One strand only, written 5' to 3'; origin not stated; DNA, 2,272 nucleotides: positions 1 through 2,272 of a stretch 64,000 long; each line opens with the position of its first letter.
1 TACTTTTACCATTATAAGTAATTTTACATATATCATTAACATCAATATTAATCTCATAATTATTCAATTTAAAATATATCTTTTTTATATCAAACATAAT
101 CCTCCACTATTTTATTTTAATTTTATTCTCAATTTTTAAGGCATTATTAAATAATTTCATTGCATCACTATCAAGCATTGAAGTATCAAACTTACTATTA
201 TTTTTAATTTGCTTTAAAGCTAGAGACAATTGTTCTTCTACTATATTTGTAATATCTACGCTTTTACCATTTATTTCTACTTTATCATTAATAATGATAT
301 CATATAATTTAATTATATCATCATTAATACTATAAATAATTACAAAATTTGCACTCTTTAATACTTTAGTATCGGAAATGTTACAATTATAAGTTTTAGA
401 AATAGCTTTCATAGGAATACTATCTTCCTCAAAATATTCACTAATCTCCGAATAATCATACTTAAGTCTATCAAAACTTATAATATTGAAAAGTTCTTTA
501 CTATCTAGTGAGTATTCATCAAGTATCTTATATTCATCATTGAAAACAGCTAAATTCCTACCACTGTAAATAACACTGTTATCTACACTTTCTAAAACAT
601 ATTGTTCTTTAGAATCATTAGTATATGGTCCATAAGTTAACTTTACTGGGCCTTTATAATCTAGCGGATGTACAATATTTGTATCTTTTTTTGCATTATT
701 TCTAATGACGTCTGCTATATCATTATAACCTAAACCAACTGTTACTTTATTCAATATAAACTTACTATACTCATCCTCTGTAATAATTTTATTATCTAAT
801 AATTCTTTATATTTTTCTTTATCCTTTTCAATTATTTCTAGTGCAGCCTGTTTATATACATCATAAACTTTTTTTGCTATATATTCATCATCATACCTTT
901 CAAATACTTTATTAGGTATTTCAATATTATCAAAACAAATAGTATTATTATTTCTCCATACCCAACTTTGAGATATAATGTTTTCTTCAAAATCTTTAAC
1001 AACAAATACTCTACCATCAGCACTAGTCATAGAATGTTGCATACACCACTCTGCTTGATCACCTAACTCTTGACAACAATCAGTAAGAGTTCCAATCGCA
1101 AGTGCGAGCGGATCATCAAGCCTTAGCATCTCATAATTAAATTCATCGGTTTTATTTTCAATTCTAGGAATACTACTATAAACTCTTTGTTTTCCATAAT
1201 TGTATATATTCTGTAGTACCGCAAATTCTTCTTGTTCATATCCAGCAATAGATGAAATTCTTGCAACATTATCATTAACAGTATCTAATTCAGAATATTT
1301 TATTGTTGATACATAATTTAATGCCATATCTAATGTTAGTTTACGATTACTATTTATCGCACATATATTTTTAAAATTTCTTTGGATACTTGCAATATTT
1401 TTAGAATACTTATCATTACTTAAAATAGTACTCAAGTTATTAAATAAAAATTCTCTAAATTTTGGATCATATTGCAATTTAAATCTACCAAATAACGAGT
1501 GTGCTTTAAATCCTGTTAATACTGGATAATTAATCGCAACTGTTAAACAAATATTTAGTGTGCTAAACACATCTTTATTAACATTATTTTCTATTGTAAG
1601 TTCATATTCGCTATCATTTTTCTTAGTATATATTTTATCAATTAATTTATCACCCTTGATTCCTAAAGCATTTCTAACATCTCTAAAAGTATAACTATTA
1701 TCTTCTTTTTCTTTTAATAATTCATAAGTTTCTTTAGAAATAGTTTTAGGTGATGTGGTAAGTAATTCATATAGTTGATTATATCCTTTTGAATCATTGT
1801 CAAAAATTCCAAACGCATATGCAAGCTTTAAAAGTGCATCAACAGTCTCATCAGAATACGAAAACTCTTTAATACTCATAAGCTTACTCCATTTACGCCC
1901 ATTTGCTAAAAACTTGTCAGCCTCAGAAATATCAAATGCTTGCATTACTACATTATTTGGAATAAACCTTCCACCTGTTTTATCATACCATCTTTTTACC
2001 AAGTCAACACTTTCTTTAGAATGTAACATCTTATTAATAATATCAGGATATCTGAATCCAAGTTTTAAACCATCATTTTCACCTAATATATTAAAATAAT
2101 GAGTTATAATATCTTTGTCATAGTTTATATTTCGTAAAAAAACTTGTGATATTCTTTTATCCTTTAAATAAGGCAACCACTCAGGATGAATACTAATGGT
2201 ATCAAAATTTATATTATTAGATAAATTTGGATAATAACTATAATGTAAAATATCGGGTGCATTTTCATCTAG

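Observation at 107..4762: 1551-aa orphan giant protein with repeated ...P-x-(I/L)F-x3-NAPD... modules and a CC-x9-C-x2-H core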

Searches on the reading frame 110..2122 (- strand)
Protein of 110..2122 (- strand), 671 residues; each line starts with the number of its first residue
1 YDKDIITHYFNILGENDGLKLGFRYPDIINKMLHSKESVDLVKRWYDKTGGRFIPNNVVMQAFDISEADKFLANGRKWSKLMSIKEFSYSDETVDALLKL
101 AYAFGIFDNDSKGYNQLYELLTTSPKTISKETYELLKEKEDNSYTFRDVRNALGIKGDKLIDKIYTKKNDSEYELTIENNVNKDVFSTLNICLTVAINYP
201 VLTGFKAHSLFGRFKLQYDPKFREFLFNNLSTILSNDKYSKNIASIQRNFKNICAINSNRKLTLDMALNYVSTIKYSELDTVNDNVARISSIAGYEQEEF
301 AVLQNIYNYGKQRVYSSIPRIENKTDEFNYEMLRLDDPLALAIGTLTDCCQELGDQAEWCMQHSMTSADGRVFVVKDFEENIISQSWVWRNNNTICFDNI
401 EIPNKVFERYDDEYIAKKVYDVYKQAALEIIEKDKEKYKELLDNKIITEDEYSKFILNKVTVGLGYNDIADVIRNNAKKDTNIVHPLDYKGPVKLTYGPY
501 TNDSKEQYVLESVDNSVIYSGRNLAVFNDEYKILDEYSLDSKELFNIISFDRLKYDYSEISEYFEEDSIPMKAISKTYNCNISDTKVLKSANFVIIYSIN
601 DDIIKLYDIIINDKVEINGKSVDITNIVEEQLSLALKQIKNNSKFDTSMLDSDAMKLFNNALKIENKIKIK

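Call 36: predict_structure(alignment_id=A1)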
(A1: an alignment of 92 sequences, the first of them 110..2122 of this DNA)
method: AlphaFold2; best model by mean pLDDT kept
length: 671 residues; sequences in the alignment: 92
mean_pLDDT: 87.8   pTM: 0.83
mean pLDDT of the five models: 87.8, 87.5, 86.6, 86.5, 85.5
residues with pLDDT >= 90: 361; 70-90: 270; 50-70: 39; < 50: 1
segments of 3 or more residues with pLDDT < 50: none
pLDDT, mean of each block of 10 residues (from residue 1): 88 95 91 86 94 90 89 93 89 91 96 95 89 88 75 76 90 82 77 84 88 90 96 89 89 87 91 77 83 79 92 94 95 92 68 75 91 93 91 90 84 93 97 95 92 91 84 92 75 75 73 74 88 94 89 81 81 92 94 95 94 91 94 94 92 94 80 69
secondary structure, 60 per line:
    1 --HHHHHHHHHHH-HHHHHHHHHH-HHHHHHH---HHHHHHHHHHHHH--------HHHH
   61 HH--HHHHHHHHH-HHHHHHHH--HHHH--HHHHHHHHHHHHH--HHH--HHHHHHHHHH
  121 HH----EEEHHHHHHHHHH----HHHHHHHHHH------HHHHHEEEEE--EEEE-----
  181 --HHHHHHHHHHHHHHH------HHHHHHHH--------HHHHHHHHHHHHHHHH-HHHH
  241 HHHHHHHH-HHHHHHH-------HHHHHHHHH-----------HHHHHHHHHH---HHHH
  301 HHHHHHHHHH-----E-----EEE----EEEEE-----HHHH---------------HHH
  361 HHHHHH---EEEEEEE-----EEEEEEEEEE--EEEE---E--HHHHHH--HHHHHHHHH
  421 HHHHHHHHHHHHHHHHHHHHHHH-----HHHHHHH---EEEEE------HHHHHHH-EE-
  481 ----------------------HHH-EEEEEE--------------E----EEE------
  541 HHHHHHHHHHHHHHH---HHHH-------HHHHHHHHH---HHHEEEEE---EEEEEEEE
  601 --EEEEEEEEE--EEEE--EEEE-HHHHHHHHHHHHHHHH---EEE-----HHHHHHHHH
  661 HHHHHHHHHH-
elements in order: H3-13 H15-24 H26-32 H36-48 H57-62 H65-73 H75-82 H85-88 H91-103 H111-122 E127-129 H130-139 H144-153 H160-164 E165-169 E172-175 H183-197 H204-211 H220-235 H237-248 H250-256 H264-272 H284-293 H297-310 E322-324 E329-333 H339-342 H358-366 E370-376 E382-391 E394-397 H404-409 H412-443 H449-455 E459-463 H470-476 E507-512 E532-534 H541-555 H559-562 H570-578 E585-589 E593-600 E603-611 E614-617 E620-623 H625-640 E644-646 H652-670

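Call 38: fold_search(model_id=the predicted structure, library=pdb)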
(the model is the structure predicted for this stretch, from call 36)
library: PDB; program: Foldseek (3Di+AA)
matches with E <= 10: 489; with E <= 0.001: 0
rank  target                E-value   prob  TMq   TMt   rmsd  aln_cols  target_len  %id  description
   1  3n7z_B                5.2e-03  0.94  0.12  0.20  22.5       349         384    8  Crystal structure of acetyltransferase from Bacillus anthracis (released 2010-06-16)
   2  3n7z_A                7.6e-03  0.91  0.12  0.20  22.0       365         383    8  Crystal structure of acetyltransferase from Bacillus anthracis (released 2010-06-16)
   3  3n7z_D                1.3e-02  0.87  0.12  0.20  21.7       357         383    8  Crystal structure of acetyltransferase from Bacillus anthracis (released 2010-06-16)
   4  3n7z_E                1.3e-02  0.85  0.10  0.17  22.5       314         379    7  Crystal structure of acetyltransferase from Bacillus anthracis (released 2010-06-16)
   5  2i00_C                1.7e-02  0.69  0.10  0.16  21.4       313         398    9  Crystal structure of acetyltransferase (GNAT family) from Enterococcus faecalis (released 2006-09-19)
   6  6wqb                  2.0e-02  0.57  0.11  0.22  22.0       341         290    9  Crystal structure of VipF from Legionella hackeliae in complex with acetyl-CoA (released 2021-11-10)
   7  7wx5                  2.2e-02  0.84  0.12  0.25  22.0       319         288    9  a Legionella acetyltransferase effector VipF (released 2023-02-22)
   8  3n7z_C                2.4e-02  0.82  0.10  0.17  22.7       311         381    7  Crystal structure of acetyltransferase from Bacillus anthracis (released 2010-06-16)
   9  3n7z_F                2.5e-02  0.75  0.12  0.20  22.1       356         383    8  Crystal structure of acetyltransferase from Bacillus anthracis (released 2010-06-16)
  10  2i00_B                4.3e-02  0.57  0.10  0.16  20.8       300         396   10  Crystal structure of acetyltransferase (GNAT family) from Enterococcus faecalis (released 2006-09-19)
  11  7wx7                  4.5e-02  0.82  0.12  0.26  20.9       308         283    9  complex of a legionella acetyltransferase VipF and COA/ACO (released 2023-02-22)
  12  1m1d_A                6.9e-02  0.96  0.16  0.51   7.9       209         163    9  TETRAHYMENA GCN5 WITH BOUND BISUBSTRATE ANALOG INHIBITOR (released 2002-10-30)
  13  7z6a_A                7.9e-02  0.28  0.09  0.16  18.4       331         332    9  CRYSTAL STRUCTURE OF WEISSELLA VIRIDESCENS FEMXVV NON-RIBOSOMAL AMINO ACID TRANSFERASE IN COMPLEX WITH A PEPTIDYL-XNA  (released 2022-10-26)
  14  6wqc                  8.2e-02  0.51  0.13  0.25  21.7       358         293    8  Crystal structure of VipF from Legionella hackeliae in complex with CoA (released 2021-11-10)
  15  9mto_B                1.0e-01  0.89  0.14  0.49   9.8       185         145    9  Crystal structure of acetyltransferase CBU0801 from Coxiella burnetii (released 2025-01-22)
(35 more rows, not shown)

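Call 61: find_related_loci(query=A1, collection=genome_contigs, flank=8000)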
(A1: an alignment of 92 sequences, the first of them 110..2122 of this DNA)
Query A1 (671 aa) in genome_contigs; peptide patterns used: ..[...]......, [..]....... (x = any residue, [..] = any of these).
151 stretches matched a pattern; 125 encode a relative of the query (tblastn E <= 1e-3); the best 80 are kept; 80 distinct loci.
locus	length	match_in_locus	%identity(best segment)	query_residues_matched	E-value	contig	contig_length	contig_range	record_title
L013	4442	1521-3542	54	6-671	0e+0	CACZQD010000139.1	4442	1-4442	MAG: uncultured Erysipelotrichaceae bacterium isolate RUG12848 genome assembly, contig: RUG12848_asm_139, whole genome s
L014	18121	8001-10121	43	3-668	2e-176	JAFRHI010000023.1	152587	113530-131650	MAG: Bacilli bacterium isolate RGIG2470 Goat_Jejunum-2__c304003, whole genome shotgun sequence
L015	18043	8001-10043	44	3-668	2e-174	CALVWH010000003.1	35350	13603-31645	MAG: uncultured Bacilli bacterium isolate E10__bin182 genome assembly, contig: E10__k127_136956, whole genome shotgun se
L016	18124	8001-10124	42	1-671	7e-174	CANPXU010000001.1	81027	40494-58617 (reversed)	MAG: uncultured Bacilli bacterium isolate Lapin-004__bin3 genome assembly, contig: Lapin-004__NODE_296_length_81027_cov_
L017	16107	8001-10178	42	1-671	1e-172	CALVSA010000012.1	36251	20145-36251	MAG: uncultured Bacilli bacterium isolate BRZ_BM__bin18 genome assembly, contig: BRZ_BM__NODE_1659_length_36251_cov_27.6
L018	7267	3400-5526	41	1-671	4e-173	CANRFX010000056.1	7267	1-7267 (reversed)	MAG: uncultured Clostridia bacterium isolate Lapin-023__bin1 genome assembly, contig: Lapin-023__NODE_12751_length_7267_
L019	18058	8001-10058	43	1-665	3e-172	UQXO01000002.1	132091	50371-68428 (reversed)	uncultured Tenericutes bacterium isolate UMGS735 genome assembly, contig: NODE_101_length_132091_cov_15.828488, whole ge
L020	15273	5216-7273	43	1-665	1e-170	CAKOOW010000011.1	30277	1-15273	MAG: uncultured Bacilli bacterium isolate REFINED_METABAT215_TOP10_CONTIGS_1500_ASSEMBLY_K77_MERGED__Hadza_MoBio_hadza-E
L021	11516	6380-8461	42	6-671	1e-169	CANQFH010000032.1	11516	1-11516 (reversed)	MAG: uncultured Bacilli bacterium isolate Lapin-005__bin46 genome assembly, contig: Lapin-005__NODE_7745_length_11516_co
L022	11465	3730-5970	40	1-668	4e-169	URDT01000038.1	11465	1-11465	uncultured Tenericutes bacterium isolate UMGS900 genome assembly, contig: NODE_3280_length_11465_cov_4.100544, whole gen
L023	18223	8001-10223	40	9-668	6e-169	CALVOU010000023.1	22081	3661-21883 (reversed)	MAG: uncultured Bacilli bacterium isolate BRZ_II__bin7 genome assembly, contig: BRZ_II__NODE_2933_length_22081_cov_9.732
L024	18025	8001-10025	43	9-668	2e-167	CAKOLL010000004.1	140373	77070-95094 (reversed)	MAG: uncultured Bacilli bacterium isolate REFINED_METABAT215_TOP10_CONTIGS_1500_ASSEMBLY_K77_MERGED__Hadza_PheChl_Fiber-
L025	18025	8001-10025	43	9-668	6e-167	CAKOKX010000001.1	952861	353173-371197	MAG: uncultured Bacilli bacterium isolate REFINED_METABAT215_TOP10_CONTIGS_1500_ASSEMBLY_K77_MERGED__Hadza_MoBio_hadza-I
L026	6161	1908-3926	43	3-659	8e-168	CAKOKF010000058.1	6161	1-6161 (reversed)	MAG: uncultured Bacilli bacterium isolate REFINED_METABAT215_TOP10_CONTIGS_1500_ASSEMBLY_K77_MERGED__Hadza_MoBio_hadza-E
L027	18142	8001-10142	41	3-668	3e-165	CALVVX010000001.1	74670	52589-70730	MAG: uncultured Bacilli bacterium isolate BRZ_SS__bin103 genome assembly, contig: BRZ_SS__NODE_430_length_74670_cov_4.95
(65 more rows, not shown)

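Call 68: search_solved_structures(query=A1, max_evalue=10)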
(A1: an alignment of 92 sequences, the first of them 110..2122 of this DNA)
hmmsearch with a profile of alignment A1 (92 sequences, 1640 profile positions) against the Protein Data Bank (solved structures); distinct sequences matched with E-value up to 10: 3.
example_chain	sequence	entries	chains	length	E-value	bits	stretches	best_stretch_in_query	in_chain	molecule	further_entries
8hpp_C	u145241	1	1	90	0.086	13.3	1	668-747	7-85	Sarcoma antigen 1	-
2w9x_A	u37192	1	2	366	0.37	11.1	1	1417-1475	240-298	PUTATIVE ACETYL XYLAN ESTERASE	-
3srt_A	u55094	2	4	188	0.94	9.8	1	622-700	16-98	Maltose O-acetyltransferase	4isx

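Call 80: fold_search(model_id=the predicted structure, library=viral)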
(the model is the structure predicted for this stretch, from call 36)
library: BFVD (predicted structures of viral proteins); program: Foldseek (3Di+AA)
matches with E <= 10: 413; with E <= 0.001: 2
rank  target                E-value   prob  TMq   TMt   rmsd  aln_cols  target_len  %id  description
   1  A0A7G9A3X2            9.2e-10  1.00  0.27  0.28  29.9       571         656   15  Uncharacterized protein [Bacteriophage sp.]
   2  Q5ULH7                8.0e-04  0.96  0.13  0.16  21.6       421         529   12  Orf137 [Lactobacillus phage LP65]
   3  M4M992                1.2e-03  0.94  0.13  0.18  18.2       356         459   13  (no name in the UniProt tables at hand)
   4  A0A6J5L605            1.8e-02  0.41  0.13  0.07  21.2       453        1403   10  PcfJ-like protein [uncultured Caudovirales phage]
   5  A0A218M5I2            2.1e-02  0.98  0.14  0.43   8.7       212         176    8  Acetyltransferase domain protein [Arthrobacter phage Niktson]
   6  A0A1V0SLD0            2.2e-02  0.99  0.15  0.53   8.9       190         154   14  Acetyltransferase GNAT family protein [Klosneuvirus KNV1]
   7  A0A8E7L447            2.9e-02  0.85  0.11  0.25  21.7       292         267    8  (no name in the UniProt tables at hand)
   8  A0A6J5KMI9            3.0e-02  0.41  0.11  0.09  15.8       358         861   11  PcfJ-like protein [uncultured Caudovirales phage]
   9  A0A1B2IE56            4.0e-02  0.80  0.12  0.25  21.8       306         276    9  Uncharacterized protein [Erwinia phage vB_EamM_Kwan]
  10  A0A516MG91            4.4e-02  0.54  0.15  0.28  19.4       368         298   10  (no name in the UniProt tables at hand)
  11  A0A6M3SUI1            8.3e-02  0.82  0.12  0.15  15.2       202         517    9  Acetyltransferase [Gordonia phage Secretariat]
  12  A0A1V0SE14            8.7e-02  0.96  0.15  0.52   8.4       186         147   15  Acetyltransferase GNAT family protein [Indivirus ILV1]
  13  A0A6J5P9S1            9.5e-02  0.94  0.11  0.37   6.5       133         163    9  Uncharacterized protein [uncultured Caudovirales phage]
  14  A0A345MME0            9.5e-02  0.72  0.11  0.27  13.9       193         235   13  (no name in the UniProt tables at hand)
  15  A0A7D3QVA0            1.0e-01  0.91  0.17  0.44  17.8       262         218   10  Acyl-CoA N-acyltransferase [Fadolivirus FV1/VV64]
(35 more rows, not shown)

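Call 82: search_dna_similar(query=window:110-2122:-, collection=phages, mode=protein, max_evalue=0.001, max_rows=25)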
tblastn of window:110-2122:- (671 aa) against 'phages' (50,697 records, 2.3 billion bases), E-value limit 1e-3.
Records with a match: 1; places in all: 1; records where one place covers at least 80% of the query: 0.
Best place of each record, by identity: <60% 1.
By first word of the organism name: Cyanophage 1.
By host as written in the record: Cyanobacteria 1.
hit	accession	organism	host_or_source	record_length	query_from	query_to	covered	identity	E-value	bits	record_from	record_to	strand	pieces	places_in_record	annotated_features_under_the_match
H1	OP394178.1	Cyanophage MaMV-DH01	Cyanobacteria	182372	224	401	27%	25.0%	1e-3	49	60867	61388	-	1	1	hypothetical protein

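Call 83: search_dna_similar(query=window:110-2122:-, collection=plasmids, mode=protein, max_evalue=0.001, max_rows=25)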
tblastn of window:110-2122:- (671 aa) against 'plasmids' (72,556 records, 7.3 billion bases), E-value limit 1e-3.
No match.

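Call 84: get_annotated_region(hit=H1, flank=4000)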
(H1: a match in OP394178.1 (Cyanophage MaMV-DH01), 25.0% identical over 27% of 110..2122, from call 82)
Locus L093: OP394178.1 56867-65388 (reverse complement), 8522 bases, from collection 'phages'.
description: Cyanophage MaMV-DH01, complete genome.
organism: Cyanophage MaMV-DH01 (NCBI taxid 2888520)
taxonomy: Viruses; Duplodnaviria; Heunggongvirae; Uroviricota; Caudoviricetes; Fukuivirus
host: Cyanobacteria; source: freshwater lake; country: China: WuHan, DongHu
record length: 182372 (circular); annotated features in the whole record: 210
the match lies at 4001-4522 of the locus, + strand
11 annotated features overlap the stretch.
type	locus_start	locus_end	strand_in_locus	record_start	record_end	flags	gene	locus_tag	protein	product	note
CDS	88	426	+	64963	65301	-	-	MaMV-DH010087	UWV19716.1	hypothetical protein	GeneMark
CDS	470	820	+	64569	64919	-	-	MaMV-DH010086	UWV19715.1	hypothetical protein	GeneMark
CDS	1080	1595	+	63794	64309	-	-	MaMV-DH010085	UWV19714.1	hypothetical protein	GeneMark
CDS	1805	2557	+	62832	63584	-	-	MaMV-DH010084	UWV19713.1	hypothetical protein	GeneMark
CDS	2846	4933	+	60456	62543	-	-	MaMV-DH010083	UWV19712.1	hypothetical protein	GeneMark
CDS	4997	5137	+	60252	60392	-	-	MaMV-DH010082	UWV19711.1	hypothetical protein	GeneMark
CDS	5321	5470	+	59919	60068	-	-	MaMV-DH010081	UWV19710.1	hypothetical protein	GeneMark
CDS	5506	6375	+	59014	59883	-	-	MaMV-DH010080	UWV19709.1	hypothetical protein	GeneMark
CDS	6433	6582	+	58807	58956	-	-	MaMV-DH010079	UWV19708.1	hypothetical protein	GeneMark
CDS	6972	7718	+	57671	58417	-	-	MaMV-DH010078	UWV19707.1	hypothetical protein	GeneMark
CDS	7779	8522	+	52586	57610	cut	-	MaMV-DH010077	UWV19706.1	hypothetical protein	GeneMark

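Call 87: search_protein_families(library=pfam, proteins=[L093:2846-4933:+], max_evalue=1)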
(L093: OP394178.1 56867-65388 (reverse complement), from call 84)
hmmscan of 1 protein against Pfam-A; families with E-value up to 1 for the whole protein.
L093:2846-4933:+ (695 aa): 0 families

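Call 102: search_protein_families(library=pfam, alignment_id=A4, max_evalue=0.00001)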
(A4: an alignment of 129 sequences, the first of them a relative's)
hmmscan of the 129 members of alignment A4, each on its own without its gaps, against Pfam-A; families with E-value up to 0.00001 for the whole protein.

A. member 1, L013:3861-4439:+ (193 aa): 1 family
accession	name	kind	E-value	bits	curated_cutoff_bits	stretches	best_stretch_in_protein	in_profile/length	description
PF13439.12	Glyco_transf_4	-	1.8e-13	51.3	28.5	1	42-140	71-169/170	Glycosyltransferase Family 4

B. families by the number of members that match (of 129 scanned): 129 families (the first 25 are shown)
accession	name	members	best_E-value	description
PF00239.26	Resolvase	5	1.9e-29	Resolvase, N terminal domain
PF13408.12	Zn_ribbon_recom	5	3.3e-10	Recombinase zinc beta ribbon domain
PF00005.33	ABC_tran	4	3e-28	ABC transporter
PF07508.19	Recombinase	4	2.4e-25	Recombinase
PF18936.5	DUF5684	4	3.7e-21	Family of unknown function (DUF5684)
PF13616.12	Rotamase_3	4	1.2e-19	PPIC-type PPIASE domain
PF00639.27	Rotamase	4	8.4e-18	PPIC-type PPIASE domain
PF13145.12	Rotamase_2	3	2.7e-07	PPIC-type PPIASE domain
PF01098.24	FTSW_RODA_SPOVE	2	1e-110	Cell cycle protein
PF01676.23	Metalloenzyme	2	2.2e-78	Metalloenzyme superfamily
PF06415.18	iPGM_N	2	3.3e-75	BPG-independent PGAM N-terminus (iPGM_N)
PF01769.21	MgtE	2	8.9e-37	Divalent cation transporter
PF00717.28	Peptidase_S24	2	1.3e-33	Peptidase S24-like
PF00587.30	tRNA-synt_2b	2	9.4e-32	tRNA synthetase class II core domain (G, H, P, S and T)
PF13173.12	AAA_14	2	3e-30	AAA domain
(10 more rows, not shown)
